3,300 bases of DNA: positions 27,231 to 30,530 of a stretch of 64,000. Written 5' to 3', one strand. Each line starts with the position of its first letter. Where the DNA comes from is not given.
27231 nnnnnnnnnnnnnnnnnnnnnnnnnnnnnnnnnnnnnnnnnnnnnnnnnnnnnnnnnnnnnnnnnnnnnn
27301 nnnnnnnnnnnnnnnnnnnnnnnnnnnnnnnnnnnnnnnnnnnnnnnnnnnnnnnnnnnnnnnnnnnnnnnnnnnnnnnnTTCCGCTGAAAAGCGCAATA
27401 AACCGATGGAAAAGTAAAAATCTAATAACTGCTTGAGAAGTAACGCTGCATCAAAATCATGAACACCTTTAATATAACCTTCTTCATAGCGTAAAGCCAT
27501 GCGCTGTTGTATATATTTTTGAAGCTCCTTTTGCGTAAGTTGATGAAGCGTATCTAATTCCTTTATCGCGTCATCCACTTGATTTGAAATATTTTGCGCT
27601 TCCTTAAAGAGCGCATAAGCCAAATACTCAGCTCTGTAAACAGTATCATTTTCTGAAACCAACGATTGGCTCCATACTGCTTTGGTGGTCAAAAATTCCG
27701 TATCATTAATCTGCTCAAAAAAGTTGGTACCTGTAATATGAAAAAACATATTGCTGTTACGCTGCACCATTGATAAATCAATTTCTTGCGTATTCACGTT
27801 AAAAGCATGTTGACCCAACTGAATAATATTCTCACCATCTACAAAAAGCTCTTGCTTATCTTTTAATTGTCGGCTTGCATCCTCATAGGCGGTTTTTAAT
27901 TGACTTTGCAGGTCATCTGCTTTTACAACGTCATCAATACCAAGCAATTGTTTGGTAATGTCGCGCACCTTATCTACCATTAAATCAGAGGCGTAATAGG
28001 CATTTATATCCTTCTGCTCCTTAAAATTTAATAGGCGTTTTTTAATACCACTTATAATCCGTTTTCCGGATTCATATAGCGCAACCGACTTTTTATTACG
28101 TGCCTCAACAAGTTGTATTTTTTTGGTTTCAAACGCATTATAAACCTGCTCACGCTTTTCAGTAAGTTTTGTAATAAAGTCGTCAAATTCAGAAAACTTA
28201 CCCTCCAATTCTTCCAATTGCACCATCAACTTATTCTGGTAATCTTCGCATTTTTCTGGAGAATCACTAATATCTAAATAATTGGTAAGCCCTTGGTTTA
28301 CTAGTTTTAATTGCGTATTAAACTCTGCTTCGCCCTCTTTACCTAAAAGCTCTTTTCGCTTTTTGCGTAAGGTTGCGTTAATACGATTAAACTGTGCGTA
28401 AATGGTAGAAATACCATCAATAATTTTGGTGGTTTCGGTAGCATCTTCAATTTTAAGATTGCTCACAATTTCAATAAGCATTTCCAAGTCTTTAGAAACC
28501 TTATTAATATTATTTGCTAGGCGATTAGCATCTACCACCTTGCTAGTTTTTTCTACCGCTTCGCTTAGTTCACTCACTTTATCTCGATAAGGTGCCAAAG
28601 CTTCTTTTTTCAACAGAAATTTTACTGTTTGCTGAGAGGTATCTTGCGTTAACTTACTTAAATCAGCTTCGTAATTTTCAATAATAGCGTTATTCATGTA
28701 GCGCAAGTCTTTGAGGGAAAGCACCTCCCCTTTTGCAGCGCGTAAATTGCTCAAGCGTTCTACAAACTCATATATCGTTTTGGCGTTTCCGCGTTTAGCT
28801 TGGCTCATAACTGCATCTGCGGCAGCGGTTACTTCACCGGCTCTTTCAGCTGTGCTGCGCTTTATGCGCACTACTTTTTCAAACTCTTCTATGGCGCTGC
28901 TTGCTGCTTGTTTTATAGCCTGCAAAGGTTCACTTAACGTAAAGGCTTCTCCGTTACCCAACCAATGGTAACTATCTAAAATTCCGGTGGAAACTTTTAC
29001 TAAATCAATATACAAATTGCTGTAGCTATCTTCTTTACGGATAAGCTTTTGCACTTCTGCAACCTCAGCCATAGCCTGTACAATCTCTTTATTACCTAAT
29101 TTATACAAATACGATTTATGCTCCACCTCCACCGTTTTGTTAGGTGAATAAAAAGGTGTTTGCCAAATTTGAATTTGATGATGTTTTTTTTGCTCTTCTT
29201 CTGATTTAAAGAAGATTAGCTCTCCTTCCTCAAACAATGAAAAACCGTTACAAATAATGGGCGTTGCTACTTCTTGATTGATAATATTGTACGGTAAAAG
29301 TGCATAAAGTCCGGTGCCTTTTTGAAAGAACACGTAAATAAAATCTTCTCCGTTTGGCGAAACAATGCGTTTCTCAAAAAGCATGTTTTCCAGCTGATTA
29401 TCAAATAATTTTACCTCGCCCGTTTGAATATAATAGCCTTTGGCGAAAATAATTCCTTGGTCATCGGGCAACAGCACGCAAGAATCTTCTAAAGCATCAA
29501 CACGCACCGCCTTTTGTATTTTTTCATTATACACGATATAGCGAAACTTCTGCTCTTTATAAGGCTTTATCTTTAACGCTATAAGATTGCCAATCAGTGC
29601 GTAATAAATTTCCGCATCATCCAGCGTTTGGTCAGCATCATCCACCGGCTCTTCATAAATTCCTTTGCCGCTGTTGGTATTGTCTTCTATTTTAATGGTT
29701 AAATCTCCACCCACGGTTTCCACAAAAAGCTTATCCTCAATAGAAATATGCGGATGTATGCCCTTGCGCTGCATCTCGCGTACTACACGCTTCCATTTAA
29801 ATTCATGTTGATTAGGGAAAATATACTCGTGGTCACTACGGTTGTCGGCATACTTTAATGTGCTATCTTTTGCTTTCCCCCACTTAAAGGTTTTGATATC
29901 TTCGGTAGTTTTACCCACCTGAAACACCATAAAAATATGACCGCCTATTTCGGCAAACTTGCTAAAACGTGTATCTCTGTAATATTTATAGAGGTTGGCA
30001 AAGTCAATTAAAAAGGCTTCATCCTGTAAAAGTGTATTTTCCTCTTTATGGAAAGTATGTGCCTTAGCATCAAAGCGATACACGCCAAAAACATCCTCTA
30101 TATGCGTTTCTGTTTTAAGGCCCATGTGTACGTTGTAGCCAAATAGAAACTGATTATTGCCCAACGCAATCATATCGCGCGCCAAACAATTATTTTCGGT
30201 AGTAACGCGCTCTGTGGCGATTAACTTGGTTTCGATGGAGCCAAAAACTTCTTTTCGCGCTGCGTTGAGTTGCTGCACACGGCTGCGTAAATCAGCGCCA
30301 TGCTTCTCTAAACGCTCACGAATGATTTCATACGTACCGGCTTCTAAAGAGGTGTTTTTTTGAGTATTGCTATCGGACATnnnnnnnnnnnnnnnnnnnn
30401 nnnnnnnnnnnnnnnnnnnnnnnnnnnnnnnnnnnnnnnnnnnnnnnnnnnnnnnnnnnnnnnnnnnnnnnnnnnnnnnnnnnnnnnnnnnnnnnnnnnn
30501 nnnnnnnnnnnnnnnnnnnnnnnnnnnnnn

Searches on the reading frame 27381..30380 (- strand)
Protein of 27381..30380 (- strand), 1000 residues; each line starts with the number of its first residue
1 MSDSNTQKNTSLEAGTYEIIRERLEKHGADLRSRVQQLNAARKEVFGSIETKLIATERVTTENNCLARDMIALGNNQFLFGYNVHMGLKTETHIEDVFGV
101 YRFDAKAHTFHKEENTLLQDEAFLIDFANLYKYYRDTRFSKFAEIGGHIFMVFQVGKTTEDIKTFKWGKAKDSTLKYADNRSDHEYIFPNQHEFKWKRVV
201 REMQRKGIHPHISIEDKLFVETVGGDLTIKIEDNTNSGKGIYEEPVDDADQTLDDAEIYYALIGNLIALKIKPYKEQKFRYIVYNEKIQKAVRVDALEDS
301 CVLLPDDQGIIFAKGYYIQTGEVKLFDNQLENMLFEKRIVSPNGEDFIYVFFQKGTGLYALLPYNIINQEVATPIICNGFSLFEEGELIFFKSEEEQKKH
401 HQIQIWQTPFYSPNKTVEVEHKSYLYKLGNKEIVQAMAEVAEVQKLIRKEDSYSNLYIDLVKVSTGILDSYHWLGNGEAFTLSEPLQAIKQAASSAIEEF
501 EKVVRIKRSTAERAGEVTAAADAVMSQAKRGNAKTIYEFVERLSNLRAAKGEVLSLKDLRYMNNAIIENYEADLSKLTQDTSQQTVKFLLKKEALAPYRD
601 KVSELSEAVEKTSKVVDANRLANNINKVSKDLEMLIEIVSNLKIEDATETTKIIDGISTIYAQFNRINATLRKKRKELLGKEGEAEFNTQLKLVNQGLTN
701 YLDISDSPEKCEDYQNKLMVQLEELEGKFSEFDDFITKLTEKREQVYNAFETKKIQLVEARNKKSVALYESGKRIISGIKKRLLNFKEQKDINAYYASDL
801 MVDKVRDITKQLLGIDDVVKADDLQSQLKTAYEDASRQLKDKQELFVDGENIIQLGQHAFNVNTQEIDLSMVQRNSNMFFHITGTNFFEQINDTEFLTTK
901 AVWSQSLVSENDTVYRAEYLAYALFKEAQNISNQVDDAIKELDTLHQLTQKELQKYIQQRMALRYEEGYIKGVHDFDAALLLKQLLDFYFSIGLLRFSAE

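Call 30: search_solved_structures(query=window:27381-30380:-, max_evalue=1)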
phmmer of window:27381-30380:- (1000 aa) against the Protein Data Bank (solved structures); distinct sequences matched with E-value up to 1: 1.
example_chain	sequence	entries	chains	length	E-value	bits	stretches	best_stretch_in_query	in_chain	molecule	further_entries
6hk9_A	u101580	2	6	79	0.076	14.3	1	621-679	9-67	Testis-expressed protein 12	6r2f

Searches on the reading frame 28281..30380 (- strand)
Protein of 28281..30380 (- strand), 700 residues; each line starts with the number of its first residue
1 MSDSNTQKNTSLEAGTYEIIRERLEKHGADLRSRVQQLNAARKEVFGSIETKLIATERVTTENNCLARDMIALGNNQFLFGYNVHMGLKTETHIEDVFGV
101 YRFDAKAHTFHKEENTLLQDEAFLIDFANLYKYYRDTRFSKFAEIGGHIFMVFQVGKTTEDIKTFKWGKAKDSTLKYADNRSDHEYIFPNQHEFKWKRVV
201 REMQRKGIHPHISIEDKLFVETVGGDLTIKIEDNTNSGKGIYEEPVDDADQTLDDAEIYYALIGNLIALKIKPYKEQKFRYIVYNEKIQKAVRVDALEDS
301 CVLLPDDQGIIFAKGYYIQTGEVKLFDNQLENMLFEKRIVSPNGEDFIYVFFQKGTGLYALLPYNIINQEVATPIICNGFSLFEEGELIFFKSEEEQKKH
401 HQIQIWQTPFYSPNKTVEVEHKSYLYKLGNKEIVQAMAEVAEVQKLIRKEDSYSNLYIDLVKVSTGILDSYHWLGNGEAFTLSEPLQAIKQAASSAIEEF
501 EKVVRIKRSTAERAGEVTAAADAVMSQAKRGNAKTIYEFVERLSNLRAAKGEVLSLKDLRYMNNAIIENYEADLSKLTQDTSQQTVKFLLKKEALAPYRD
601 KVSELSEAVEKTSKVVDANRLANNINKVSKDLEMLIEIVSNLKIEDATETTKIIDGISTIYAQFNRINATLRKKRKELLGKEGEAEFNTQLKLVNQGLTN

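Call 37: predict_structure(alignment_id=A1)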
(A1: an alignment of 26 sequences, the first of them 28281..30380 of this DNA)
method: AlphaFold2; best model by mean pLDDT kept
length: 700 residues; sequences in the alignment: 26
mean_pLDDT: 78.9   pTM: 0.59
mean pLDDT of the five models: 78.9, 78.3, 69.2, 66.8, 62.6
residues with pLDDT >= 90: 51; 70-90: 549; 50-70: 75; < 50: 25
segments of 3 or more residues with pLDDT < 50: 1-13, 408-410, 414-416
pLDDT, mean of each block of 10 residues (from residue 1): 32 62 88 88 64 65 70 84 62 76 83 80 86 79 86 79 87 81 78 89 82 88 86 78 85 83 91 88 89 88 86 87 81 84 73 82 81 82 70 60 55 50 69 82 81 74 89 85 91 85 81 86 85 77 85 84 84 87 82 78 82 80 81 73 73 77 80 80 76 68
secondary structure, 60 per line:
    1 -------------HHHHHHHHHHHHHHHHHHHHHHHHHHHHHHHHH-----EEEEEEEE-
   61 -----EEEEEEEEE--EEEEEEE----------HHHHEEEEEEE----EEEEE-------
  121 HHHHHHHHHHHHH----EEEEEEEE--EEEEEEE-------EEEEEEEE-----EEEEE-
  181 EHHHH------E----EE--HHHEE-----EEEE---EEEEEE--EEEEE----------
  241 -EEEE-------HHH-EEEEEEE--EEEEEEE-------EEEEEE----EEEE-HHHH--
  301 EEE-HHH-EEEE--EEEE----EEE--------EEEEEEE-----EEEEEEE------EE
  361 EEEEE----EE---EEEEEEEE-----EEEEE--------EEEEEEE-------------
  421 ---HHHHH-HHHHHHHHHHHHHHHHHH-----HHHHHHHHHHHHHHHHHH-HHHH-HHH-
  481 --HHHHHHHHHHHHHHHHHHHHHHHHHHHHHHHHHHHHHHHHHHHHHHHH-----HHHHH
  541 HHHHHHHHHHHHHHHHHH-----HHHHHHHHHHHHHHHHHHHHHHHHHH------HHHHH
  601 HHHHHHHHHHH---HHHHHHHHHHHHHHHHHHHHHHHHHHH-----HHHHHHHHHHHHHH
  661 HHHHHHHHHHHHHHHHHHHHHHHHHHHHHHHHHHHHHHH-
elements in order (helices of 4 or more, strands of 3 or more residues): H14-46 E52-59 E66-74 E77-83 H94-97 E98-104 E109-113 H121-133 E138-145 E148-154 E162-169 E175-179 H182-185 E211-214 E218-223 E226-230 E242-245 E257-263 E266-272 E280-285 E290-293 H295-298 E301-303 E309-312 E315-318 E323-325 E334-340 E346-352 E359-365 E375-382 E388-392 E401-407 H424-428 H430-447 H453-470 H472-475 H483-530 H536-558 H564-589 H596-611 H615-641 H647-699

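Call 40: search_protein_representatives(protein=window:28281-30380:-)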
Query: 700 residues. Proteins with E-value up to 0.001 (for the whole library): 966; up to 1e-10: 669; up to 1e-30: 298. The best 150 are listed.
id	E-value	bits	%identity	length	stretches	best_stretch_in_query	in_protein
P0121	4.9e-256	867.7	55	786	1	6-700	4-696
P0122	8.4e-233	790.9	50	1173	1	11-700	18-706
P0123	2.2e-223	759.8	50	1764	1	11-697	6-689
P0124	4.4e-220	748.9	50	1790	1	9-700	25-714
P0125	1.7e-216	737.1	49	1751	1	10-699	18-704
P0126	2.7e-211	719.9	48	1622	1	12-698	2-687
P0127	2.0e-205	700.5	47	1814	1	9-700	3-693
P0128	3.8e-204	696.3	46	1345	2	172-700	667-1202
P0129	1.4e-201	687.8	45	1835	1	9-700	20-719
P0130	3.1e-201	686.6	46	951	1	11-700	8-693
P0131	6.0e-201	685.7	45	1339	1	11-697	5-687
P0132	1.1e-197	675.0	46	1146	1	8-700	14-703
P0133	5.5e-196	669.3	54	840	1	11-556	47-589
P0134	7.2e-192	655.7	46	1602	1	12-698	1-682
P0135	3.6e-188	643.5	44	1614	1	6-700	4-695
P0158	8.0e-157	539.9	38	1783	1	9-700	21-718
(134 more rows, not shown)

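Call 91: find_homologous_proteins(query=P0158, max_evalue=1e-20)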
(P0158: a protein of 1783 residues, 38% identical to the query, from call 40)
Query P0158 (1783 aa): 4200 proteins with E <= 1e-20 among 8000 candidates; the best 120 are listed.
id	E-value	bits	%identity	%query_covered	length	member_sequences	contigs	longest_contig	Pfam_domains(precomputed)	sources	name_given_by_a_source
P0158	0.0e+0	3908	100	100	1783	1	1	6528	PF12458.14,PF00004.36,PF25472.2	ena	-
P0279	0.0e+0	2058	55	99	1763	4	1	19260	PF12458.14,PF00004.36,PF13401.13,PF07728.21,PF25472.2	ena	-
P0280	0.0e+0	2049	56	99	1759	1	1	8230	PF12458.14,PF00004.36,PF13401.13,PF07728.21,PF25472.2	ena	-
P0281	0.0e+0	2042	55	99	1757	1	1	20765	PF12458.14,PF00004.36,PF13401.13,PF07728.21,PF25472.2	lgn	-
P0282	0.0e+0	2032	55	98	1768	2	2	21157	PF12458.14,PF00004.36,PF13401.13,PF25472.2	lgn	-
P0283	0.0e+0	2029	56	99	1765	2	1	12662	PF12458.14,PF00004.36,PF13401.13,PF07728.21,PF25472.2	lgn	-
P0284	0.0e+0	2029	55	98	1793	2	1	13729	PF12458.14,PF00004.36,PF25472.2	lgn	-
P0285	0.0e+0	2027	55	100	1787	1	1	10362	PF12458.14,PF00004.36,PF25472.2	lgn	-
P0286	0.0e+0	2008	54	99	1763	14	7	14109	PF12458.14,PF00004.36,PF13401.13,PF07728.21,PF25472.2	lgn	-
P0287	0.0e+0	1998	54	99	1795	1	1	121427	PF12458.14,PF00004.36,PF25472.2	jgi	jgi:hypothetical protein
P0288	0.0e+0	1997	54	99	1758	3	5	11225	PF12458.14,PF00004.36,PF13401.13,PF07728.21,PF25472.2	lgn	-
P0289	0.0e+0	1996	56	98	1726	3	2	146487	PF12458.14,PF00004.36,PF13401.13,PF07728.21,PF25472.2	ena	-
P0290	0.0e+0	1992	54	99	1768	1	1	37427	PF12458.14,PF00004.36,PF07728.21,PF25472.2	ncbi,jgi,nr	ncbi:MAG: repair protein [Moraxellaceae bacterium]|jgi:hypothetical protein|nr:repair protein [Morax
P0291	0.0e+0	1990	55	97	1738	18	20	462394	PF12458.14,PF00004.36,PF13401.13,PF07728.21,PF25472.2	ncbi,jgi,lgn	jgi:hypothetical protein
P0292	0.0e+0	1989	54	100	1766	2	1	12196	PF12458.14,PF00004.36,PF07728.21,PF25472.2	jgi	jgi:hypothetical protein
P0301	0.0e+0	1975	55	99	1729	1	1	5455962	PF12458.14,PF00004.36,PF25472.2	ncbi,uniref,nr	ncbi:DNA repair ATPase [Eleftheria terrae]|uniref:DNA repair ATPase n=1 Tax=Eleftheria terrae TaxID=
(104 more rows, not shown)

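Call 93: find_encoding_contigs(protein=P0301, flank=9000, max_places=1)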
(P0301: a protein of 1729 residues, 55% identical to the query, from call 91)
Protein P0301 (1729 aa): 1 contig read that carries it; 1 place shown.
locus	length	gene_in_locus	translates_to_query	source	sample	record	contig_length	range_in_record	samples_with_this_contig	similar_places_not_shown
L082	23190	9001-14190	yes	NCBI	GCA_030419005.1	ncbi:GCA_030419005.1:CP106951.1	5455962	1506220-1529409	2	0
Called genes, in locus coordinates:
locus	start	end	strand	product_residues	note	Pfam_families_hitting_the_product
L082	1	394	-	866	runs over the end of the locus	PF18921:Cyanophycin_syn, PF01071:GARS_A (weak), PF02222:ATP-grasp (weak), PF02786:CPSase_L_D2, PF07478:Dala_Dala_lig_C (weak), PF08443:RimK, PF08245:Mur_ligase_M, PF02875:Mur_ligase_C, +1 more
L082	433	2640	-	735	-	PF18921:Cyanophycin_syn, PF01071:GARS_A (weak), PF02222:ATP-grasp, PF02786:CPSase_L_D2, PF07478:Dala_Dala_lig_C (weak), PF08443:RimK (weak), PF13549:ATP-grasp_5 (weak)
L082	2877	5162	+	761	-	PF00664:ABC_membrane, PF00005:ABC_tran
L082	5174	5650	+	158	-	PF08909:DUF1854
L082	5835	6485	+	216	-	-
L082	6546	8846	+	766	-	-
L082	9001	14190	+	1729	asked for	PF12458:DUF3686, PF25472:DUF7902, PF00004:AAA (faint)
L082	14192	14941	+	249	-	PF13091:PLDc_2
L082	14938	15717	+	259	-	-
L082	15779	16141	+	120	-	-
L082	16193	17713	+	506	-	-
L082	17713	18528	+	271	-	-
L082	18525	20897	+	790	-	-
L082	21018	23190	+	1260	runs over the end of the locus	PF10101:DUF2339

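Call 94: find_encoding_contigs(protein=P0290, flank=9000, max_places=1)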
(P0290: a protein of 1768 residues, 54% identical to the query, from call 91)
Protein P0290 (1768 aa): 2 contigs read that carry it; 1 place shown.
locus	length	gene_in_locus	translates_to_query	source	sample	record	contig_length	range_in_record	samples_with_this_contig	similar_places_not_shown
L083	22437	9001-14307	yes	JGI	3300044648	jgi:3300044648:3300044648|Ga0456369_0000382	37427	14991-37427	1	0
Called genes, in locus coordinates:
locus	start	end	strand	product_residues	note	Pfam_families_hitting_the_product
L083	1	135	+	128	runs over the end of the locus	-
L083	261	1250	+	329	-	PF12146:Hydrolase_4, PF00561:Abhydrolase_1, PF12697:Abhydrolase_6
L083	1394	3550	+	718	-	-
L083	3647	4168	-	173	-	PF01814:Hemerythrin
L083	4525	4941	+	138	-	PF09938:DUF2170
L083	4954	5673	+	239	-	PF04012:PspA_IM30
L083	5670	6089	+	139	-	-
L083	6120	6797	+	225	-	-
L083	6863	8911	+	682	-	-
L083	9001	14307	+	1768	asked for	PF12458:DUF3686, PF00004:AAA (faint), PF25472:DUF7902, PF07728:AAA_5 (faint)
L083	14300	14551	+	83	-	-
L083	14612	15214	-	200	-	PF13036:LpoB, PF03783:CsgG (weak), PF11684:DUF3280 (weak)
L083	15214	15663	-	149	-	PF07233:DUF1425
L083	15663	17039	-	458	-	-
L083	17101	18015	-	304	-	PF03783:CsgG, PF16539:FlgT_M, PF13036:LpoB (weak)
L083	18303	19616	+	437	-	PF00324:AA_permease, PF03845:Spore_permease, PF13520:AA_permease_2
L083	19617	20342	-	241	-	PF13505:OMP_b-brl (weak)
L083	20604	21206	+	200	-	PF20046:DUF6448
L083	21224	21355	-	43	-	-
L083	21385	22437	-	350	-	?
